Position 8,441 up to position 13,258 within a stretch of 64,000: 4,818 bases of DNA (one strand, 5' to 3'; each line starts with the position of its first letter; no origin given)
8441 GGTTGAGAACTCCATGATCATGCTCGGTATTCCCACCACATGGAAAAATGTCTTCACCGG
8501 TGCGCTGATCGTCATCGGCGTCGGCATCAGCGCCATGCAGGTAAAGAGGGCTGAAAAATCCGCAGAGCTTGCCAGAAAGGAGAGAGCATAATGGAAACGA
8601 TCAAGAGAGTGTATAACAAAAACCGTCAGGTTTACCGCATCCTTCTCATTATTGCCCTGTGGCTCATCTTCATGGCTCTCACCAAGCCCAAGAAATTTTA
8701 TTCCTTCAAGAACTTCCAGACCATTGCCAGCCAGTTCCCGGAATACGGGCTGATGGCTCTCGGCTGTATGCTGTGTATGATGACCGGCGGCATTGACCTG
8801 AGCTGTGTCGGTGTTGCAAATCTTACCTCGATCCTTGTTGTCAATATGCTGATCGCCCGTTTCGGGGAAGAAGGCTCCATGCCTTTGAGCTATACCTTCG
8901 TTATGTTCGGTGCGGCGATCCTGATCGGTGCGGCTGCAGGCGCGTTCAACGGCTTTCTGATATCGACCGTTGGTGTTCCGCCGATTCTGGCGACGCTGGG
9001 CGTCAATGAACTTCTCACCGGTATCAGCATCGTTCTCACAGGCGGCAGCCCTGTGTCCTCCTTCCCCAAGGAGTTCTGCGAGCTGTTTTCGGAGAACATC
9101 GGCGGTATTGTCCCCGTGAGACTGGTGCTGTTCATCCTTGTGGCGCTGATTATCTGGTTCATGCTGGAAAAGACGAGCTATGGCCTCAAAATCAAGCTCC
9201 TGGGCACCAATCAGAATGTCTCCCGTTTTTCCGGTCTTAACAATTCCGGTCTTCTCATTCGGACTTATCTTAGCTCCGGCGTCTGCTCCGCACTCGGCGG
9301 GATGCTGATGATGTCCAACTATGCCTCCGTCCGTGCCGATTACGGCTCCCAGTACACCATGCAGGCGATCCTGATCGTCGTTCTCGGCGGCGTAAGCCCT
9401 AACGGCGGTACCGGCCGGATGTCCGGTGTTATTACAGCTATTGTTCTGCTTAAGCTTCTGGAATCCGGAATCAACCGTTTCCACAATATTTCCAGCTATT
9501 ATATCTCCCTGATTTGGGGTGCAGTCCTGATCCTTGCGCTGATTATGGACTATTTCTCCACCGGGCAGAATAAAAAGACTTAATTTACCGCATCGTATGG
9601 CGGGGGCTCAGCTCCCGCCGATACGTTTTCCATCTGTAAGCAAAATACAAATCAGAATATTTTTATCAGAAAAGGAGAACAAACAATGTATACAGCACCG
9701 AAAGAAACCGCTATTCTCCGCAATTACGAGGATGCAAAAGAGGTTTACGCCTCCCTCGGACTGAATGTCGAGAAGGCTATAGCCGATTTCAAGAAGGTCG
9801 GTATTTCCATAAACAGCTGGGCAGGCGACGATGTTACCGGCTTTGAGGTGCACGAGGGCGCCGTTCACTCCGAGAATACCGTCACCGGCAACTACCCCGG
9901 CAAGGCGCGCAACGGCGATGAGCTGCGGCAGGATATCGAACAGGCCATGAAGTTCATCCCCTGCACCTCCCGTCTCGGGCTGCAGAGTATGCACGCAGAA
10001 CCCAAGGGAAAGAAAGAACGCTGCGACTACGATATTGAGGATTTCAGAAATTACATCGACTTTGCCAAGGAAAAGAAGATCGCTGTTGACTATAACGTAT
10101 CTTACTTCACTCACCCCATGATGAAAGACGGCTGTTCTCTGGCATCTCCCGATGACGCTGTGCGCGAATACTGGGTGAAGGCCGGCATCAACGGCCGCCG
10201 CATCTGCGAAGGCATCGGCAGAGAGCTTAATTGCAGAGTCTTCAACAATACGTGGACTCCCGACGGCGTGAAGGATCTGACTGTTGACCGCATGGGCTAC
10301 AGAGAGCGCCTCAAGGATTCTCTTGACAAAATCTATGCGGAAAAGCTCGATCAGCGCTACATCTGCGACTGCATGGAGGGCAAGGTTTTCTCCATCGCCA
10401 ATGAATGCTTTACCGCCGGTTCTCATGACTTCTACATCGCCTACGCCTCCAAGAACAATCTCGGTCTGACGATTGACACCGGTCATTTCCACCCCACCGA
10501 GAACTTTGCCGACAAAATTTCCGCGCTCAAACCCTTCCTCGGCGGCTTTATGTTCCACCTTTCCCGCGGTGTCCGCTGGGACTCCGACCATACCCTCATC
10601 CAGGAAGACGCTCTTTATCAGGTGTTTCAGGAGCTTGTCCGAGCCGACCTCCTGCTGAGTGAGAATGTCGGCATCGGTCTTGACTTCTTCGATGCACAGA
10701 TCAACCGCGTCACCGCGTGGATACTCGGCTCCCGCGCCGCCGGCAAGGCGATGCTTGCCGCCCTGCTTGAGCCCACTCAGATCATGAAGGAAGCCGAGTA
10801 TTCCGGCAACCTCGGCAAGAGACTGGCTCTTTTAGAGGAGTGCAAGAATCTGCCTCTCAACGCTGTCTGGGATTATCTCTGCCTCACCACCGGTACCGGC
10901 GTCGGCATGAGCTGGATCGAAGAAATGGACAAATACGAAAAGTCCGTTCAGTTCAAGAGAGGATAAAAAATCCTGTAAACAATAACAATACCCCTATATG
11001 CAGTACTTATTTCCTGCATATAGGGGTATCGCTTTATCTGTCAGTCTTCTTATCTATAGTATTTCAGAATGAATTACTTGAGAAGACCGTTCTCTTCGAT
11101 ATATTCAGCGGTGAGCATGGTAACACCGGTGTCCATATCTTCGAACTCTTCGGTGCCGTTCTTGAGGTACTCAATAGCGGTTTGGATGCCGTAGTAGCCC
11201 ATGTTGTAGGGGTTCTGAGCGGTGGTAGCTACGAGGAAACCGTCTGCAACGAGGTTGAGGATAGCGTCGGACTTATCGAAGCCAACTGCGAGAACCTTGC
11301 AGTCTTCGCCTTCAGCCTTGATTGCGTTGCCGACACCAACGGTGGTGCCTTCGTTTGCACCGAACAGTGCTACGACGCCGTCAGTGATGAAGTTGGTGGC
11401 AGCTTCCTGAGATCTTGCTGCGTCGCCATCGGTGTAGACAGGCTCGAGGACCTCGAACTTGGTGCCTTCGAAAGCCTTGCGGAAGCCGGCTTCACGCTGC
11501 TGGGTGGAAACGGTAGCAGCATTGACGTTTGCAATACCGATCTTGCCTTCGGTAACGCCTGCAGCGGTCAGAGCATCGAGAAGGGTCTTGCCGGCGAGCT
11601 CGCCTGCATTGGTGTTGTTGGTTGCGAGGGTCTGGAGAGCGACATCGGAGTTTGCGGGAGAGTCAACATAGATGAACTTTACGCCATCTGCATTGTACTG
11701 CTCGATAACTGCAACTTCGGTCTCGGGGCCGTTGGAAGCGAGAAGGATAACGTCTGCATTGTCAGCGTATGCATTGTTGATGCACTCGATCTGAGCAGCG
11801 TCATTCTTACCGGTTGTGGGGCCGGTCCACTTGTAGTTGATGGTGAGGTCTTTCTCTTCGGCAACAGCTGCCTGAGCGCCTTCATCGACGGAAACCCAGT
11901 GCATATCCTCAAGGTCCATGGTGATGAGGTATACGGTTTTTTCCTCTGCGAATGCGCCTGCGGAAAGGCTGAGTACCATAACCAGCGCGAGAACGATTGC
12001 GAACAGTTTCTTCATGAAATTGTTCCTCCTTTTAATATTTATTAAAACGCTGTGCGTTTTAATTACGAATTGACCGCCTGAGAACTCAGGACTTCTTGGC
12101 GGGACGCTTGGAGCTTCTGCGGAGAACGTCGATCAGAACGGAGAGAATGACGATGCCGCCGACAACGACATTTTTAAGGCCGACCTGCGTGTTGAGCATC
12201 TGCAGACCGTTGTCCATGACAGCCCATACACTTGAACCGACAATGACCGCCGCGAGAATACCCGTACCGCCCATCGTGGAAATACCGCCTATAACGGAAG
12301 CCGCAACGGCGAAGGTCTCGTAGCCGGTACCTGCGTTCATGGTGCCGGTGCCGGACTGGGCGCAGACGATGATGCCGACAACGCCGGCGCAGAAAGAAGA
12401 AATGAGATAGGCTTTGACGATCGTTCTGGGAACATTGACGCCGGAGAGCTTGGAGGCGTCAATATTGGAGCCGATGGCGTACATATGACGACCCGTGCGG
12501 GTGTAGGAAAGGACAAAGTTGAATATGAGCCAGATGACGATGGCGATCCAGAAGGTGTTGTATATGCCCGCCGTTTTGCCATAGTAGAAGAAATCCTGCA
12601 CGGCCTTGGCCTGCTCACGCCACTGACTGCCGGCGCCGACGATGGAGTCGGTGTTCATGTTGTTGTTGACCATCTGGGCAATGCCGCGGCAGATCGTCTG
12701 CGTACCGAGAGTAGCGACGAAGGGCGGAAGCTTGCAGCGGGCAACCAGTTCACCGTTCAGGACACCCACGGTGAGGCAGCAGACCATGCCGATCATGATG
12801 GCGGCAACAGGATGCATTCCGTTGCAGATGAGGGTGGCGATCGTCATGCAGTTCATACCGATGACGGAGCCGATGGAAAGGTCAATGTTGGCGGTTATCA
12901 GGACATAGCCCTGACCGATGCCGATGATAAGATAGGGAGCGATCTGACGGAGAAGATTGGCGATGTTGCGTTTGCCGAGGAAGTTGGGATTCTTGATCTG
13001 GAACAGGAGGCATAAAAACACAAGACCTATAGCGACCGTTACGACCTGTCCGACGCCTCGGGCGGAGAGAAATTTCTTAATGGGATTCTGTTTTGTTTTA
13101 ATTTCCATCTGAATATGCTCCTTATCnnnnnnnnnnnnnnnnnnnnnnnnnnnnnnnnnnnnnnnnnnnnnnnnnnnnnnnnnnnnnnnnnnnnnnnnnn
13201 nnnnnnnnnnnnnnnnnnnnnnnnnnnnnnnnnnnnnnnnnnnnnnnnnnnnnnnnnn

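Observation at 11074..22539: Sugar island combining heptose-biosynthesis-type enzymes with an importer and catabolic regulators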

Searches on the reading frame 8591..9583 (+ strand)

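Call 44: search_protein_families(library=pfam, proteins=[window:8591-9583:+], max_evalue=0.00001)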
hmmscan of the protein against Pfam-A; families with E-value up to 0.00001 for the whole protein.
window:8591-9583:+ (330 aa): 1 family
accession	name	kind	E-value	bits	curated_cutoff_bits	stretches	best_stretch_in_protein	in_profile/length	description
PF02653.21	BPD_transp_2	-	1.1e-36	126.8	26.8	1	44-317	4-269/269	Branched-chain amino acid transport system / permease component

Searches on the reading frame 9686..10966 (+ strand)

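Call 44: search_protein_families(library=pfam, proteins=[window:9686-10966:+], max_evalue=0.00001)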
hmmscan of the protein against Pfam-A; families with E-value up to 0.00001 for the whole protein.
window:9686-10966:+ (426 aa): 1 family
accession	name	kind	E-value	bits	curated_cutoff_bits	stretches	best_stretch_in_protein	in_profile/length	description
PF06134.17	RhaA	-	1.4e-141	472.9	22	1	10-425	3-417/417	L-rhamnose isomerase (RhaA)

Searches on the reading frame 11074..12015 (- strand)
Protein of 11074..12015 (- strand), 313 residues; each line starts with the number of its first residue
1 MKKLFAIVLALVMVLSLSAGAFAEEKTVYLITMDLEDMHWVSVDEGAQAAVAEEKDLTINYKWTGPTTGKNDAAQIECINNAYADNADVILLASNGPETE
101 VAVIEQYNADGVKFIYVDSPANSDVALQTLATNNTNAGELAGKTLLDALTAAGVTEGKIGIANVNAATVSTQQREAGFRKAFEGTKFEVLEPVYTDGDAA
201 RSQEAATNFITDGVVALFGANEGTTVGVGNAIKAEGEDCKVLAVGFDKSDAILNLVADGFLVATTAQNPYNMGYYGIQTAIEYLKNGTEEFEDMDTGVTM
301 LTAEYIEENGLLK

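Call 3: search_protein_families(library=pfam, proteins=[window:11074-12015:-])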
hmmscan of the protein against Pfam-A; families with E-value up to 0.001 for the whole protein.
window:11074-12015:- (313 aa): 4 families
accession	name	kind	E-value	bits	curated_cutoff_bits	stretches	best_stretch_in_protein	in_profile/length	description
PF13407.12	Peripla_BP_4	-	3.5e-42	145.2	35.1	1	30-286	3-256/258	Periplasmic binding protein domain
PF00532.27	Peripla_BP_1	-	5.6e-06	26.5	22.2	1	68-261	39-234/281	Periplasmic binding proteins and sugar binding domain of LacI family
PF02608.20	Bmp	-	1.8e-05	24.4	24.1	1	42-297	20-264/301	ABC transporter substrate-binding protein PnrA-like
PF13377.12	Peripla_BP_3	-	0.00042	20.9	26.5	0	163-286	16-147/167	Periplasmic binding protein-like domain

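Call 4: search_protein_families(library=ncbifam, proteins=[window:11074-12015:-])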
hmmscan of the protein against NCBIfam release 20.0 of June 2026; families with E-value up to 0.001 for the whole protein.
window:11074-12015:- (313 aa): 10 families
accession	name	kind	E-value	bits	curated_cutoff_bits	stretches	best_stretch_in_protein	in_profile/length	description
NF007936.0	PRK10653.1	equivalog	3.8e-24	85.5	337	1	1-286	3-279/295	ribose ABC transporter substrate-binding protein RbsB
NF007254.0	PRK09701.1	equivalog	3.3e-18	65.9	335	1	1-289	1-292/311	D-allose transporter substrate-binding protein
TIGR02637.1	RhaS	equivalog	4.9e-15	55.5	342.25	1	30-289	3-261/302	rhamnose ABC transporter substrate-binding protein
NF052284.1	rhzpin_SBP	equivalog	1.1e-09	37.9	420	1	35-304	11-275/289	rhizopine catabolism ABC transporter substrate-binding protein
NF047341.1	lactose_RbsR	equivalog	1.6e-07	31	382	1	71-295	102-317/331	ribose utilization transcriptional repressor RbsR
NF008185.0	PRK10936.1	equivalog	3.1e-07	29.6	200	1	33-307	55-321/346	TMAO reductase system periplasmic protein TorT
TIGR02634.1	xylF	equivalog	9.9e-07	28.6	389.55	1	61-306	29-278/302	D-xylose ABC transporter substrate-binding protein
NF011937.0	PRK15408.1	equivalog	4e-06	26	384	1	17-285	20-284/340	autoinducer 2 ABC transporter substrate-binding protein LsrB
TIGR02955.1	TMAO_TorT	equivalog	2.7e-05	23.6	310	1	34-307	8-276/295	TMAO reductase system periplasmic protein TorT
NF007680.0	PRK10355.1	equivalog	0.00036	19.8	504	1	6-262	5-260/331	D-xylose ABC transporter substrate-binding protein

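Call 88: search_solved_structures(query=window:11074-12015:-, max_evalue=1e-10)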
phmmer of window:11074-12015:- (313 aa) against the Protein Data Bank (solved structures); distinct sequences matched with E-value up to 1e-10: 24.
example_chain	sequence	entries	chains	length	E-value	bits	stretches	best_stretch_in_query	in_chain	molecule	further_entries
4wut_A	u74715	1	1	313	1.7e-33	119.5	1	29-307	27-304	ABC transporter substrate binding protein (Ribose)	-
4rxt_A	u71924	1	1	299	3.4e-23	85.7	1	25-304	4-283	Sugar ABC transporter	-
3ksm_A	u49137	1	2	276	4.3e-23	85.4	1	36-301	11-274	ABC-type sugar transport system, periplasmic component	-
3brs_A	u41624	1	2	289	1.7e-21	80.1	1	36-303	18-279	Periplasmic binding protein/LacI transcriptional regulator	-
3g1w_A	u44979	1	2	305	1.7e-17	67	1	29-296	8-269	Sugar ABC transporter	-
4zjp_A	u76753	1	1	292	3e-17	66.2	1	25-286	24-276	Monosaccharide-transporting ATPase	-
5dkv_A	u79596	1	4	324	7.4e-17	64.9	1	36-302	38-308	ABC transporter substrate binding protein (Ribose)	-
2ioy_A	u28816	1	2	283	3.4e-16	62.8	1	26-286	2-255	Periplasmic sugar-binding protein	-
2qvc_A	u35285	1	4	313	4.5e-16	62.3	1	39-286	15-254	Sugar ABC transporter, periplasmic sugar-binding protein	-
2h3h_A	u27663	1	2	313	4.6e-16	62.3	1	39-286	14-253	Sugar ABC transporter, periplasmic sugar-binding protein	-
5hqj_A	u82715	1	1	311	2.6e-15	59.8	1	54-304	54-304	Periplasmic binding protein/LacI transcriptional regulator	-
3c6q_B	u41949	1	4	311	2.8e-15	59.7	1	39-286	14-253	Sugar ABC transporter, periplasmic sugar-binding protein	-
6gq0_A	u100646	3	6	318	1.3e-14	57.5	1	29-283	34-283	Putative sugar binding protein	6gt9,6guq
6sw4_A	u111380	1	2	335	1.6e-14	57.3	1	32-282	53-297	Arabinose binding protein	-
1drk_A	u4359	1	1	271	4.4e-14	55.8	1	27-286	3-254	D-RIBOSE-BINDING PROTEIN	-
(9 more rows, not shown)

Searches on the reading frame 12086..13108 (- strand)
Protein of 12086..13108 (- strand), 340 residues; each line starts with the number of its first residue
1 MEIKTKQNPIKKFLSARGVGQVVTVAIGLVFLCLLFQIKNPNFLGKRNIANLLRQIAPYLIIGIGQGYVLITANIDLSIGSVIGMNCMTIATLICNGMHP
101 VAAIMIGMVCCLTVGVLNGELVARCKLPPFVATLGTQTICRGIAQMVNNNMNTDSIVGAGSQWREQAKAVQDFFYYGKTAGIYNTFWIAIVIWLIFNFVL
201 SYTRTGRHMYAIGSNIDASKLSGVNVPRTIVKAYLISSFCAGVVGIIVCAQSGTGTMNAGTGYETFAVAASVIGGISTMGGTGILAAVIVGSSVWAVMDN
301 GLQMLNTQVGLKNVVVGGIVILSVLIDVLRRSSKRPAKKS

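Call 3: search_protein_families(library=pfam, proteins=[window:12086-13108:-])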
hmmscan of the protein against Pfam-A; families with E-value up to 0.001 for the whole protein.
window:12086-13108:- (340 aa): 1 family
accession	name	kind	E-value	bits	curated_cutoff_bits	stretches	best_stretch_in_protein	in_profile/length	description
PF02653.21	BPD_transp_2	-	3.1e-37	128.6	26.8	1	48-323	1-268/269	Branched-chain amino acid transport system / permease component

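Call 4: search_protein_families(library=ncbifam, proteins=[window:12086-13108:-])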
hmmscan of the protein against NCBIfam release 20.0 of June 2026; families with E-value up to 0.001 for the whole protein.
window:12086-13108:- (340 aa): 11 families
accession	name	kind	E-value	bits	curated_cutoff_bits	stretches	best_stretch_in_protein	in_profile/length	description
NF007252.0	PRK09699.1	equivalog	1.5e-55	188.8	396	1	22-329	26-323/326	D-allose ABC transporter permease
NF040906.3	GguB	equivalog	1.8e-48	165.6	450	2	178-331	220-373/375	multiple monosaccharide ABC transporter permease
NF007014.0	PRK09478.1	equivalog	1.4e-47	162.6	386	1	26-333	17-334/336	galactose/methyl galactoside ABC transporter permease MglC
NF007067.0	PRK09512.1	equivalog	1.1e-46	159.5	398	1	26-328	23-318/321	ribose ABC transporter permease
NF008441.0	PRK11285.1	equivalog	7.5e-44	150.2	378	1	23-335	31-331/333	L-arabinose ABC transporter permease AraH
NF011961.0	PRK15432.1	equivalog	3.4e-37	128.5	388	1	23-326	11-302/344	autoinducer 2 ABC transporter permease LsrC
NF008630.0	PRK11618.1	equivalog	8.5e-37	127.1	363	1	21-310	9-291/331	galactofuranose ABC transporter, permease protein YjfF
NF041862.1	YtfT_transport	equivalog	5e-31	108.1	535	1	9-326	12-322/339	galactofuranose ABC transporter, ATP-binding protein YtfT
NF011612.1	PRK15038.1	equivalog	3.5e-23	82.3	500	1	24-325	7-303/322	autoinducer 2 ABC transporter permease LsrD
TIGR03409.1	urea_trans_UrtB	equivalog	4.5e-06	26.5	250.3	1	96-317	59-272/291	urea ABC transporter permease subunit UrtB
NF008011.0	PRK10740.1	equivalog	4.9e-05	23.1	379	1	184-292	158-266/308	high-affinity branched-chain amino acid ABC transporter permease LivH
